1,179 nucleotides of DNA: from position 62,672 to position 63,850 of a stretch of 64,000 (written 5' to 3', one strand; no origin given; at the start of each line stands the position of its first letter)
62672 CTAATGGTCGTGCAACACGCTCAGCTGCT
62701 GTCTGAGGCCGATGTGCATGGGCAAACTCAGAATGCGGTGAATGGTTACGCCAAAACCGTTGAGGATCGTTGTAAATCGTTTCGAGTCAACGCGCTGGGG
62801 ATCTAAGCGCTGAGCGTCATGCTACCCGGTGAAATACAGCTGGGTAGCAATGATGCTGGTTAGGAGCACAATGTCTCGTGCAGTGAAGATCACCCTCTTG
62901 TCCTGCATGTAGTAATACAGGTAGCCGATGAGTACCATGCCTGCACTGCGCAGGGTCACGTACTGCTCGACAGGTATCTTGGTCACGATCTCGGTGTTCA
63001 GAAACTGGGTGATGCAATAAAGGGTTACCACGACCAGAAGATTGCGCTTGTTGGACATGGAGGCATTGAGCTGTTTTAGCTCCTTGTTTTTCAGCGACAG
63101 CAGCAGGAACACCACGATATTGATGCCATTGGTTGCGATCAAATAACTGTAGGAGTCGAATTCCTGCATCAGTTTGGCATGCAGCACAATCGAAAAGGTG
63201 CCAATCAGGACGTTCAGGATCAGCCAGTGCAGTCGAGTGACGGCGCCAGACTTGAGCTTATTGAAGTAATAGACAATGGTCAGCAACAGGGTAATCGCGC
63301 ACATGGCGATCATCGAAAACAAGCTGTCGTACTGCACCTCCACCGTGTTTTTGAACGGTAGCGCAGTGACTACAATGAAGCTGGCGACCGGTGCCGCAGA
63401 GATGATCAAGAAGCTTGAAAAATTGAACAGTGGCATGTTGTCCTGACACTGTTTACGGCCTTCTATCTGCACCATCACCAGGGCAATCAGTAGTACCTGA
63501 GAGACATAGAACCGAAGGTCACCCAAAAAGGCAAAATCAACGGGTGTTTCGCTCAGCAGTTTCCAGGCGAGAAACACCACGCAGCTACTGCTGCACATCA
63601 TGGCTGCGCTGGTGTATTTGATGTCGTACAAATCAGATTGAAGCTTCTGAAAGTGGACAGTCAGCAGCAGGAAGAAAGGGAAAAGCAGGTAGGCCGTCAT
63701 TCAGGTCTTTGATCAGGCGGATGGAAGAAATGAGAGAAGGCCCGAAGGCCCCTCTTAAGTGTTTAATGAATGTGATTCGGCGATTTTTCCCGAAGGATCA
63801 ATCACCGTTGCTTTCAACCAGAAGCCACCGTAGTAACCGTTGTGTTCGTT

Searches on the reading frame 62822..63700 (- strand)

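Call 80: search_protein_families(library=phrogs, proteins=[window:62822-63700:-], max_evalue=0.001)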
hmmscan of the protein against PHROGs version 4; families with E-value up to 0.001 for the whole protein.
window:62822-63700:- (292 aa): 1 family
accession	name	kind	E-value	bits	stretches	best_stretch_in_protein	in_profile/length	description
phrog_6384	-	lysis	0.00028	21.5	1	113-189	2-77/111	holin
